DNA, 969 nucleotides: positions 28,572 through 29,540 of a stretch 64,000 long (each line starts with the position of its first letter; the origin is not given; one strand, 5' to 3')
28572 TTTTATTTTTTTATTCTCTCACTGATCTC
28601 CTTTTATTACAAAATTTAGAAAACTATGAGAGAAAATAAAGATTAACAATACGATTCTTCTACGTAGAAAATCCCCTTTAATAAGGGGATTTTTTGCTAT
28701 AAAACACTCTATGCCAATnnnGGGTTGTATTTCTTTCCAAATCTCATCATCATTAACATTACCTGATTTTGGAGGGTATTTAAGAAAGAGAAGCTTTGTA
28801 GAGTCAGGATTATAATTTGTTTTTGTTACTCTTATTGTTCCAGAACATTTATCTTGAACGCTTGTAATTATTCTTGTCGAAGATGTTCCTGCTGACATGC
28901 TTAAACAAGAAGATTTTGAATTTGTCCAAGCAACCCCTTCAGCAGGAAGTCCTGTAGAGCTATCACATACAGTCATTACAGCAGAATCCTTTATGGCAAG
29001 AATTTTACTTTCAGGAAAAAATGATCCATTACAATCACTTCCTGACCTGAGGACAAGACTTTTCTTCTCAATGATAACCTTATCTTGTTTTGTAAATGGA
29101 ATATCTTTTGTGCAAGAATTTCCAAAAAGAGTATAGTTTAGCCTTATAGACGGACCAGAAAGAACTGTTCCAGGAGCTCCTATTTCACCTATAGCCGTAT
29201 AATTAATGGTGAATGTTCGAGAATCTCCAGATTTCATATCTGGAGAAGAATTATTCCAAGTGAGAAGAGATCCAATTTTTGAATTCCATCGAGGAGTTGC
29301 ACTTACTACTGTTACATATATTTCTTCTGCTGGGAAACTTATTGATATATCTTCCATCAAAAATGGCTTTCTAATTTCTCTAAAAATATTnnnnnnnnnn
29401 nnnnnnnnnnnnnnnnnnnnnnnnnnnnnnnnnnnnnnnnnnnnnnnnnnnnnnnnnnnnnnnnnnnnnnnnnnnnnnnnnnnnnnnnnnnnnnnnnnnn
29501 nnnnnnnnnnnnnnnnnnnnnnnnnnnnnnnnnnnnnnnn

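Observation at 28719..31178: Translationally coupled pair: membrane pseudo-receiver protein plus secreted VWA (MIDAS) protein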

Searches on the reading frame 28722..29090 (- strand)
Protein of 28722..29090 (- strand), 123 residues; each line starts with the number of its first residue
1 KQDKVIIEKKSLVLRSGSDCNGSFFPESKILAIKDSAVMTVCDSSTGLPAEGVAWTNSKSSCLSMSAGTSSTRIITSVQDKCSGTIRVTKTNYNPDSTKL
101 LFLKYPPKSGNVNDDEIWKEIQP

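Call 41: search_protein_families(library=pfam, proteins=[window:28722-29090:-], max_evalue=10)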
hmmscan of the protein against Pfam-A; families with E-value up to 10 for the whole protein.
window:28722-29090:- (123 aa): 2 families
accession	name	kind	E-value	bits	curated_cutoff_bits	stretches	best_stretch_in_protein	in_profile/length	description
PF21166.2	LSM12_LSM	-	0.045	13.9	29.5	1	97-113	30-46/60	LSM12, LSM domain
PF22705.2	C2-set_3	-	0.1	13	27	1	32-72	11-51/87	Butyrophilin subfamily 3 member A2-like, Ig-C domain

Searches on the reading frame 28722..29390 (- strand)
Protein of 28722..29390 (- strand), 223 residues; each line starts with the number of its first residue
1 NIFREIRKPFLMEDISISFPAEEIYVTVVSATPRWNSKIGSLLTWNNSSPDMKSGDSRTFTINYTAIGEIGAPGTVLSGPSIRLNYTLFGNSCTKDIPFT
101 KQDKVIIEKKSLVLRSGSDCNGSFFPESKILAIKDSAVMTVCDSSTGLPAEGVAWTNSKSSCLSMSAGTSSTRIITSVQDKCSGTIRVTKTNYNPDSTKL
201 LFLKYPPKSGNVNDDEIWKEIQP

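Call 41: search_protein_families(library=pfam, proteins=[window:28722-29390:-], max_evalue=10)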
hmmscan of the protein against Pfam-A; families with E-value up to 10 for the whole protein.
window:28722-29390:- (223 aa): 0 families
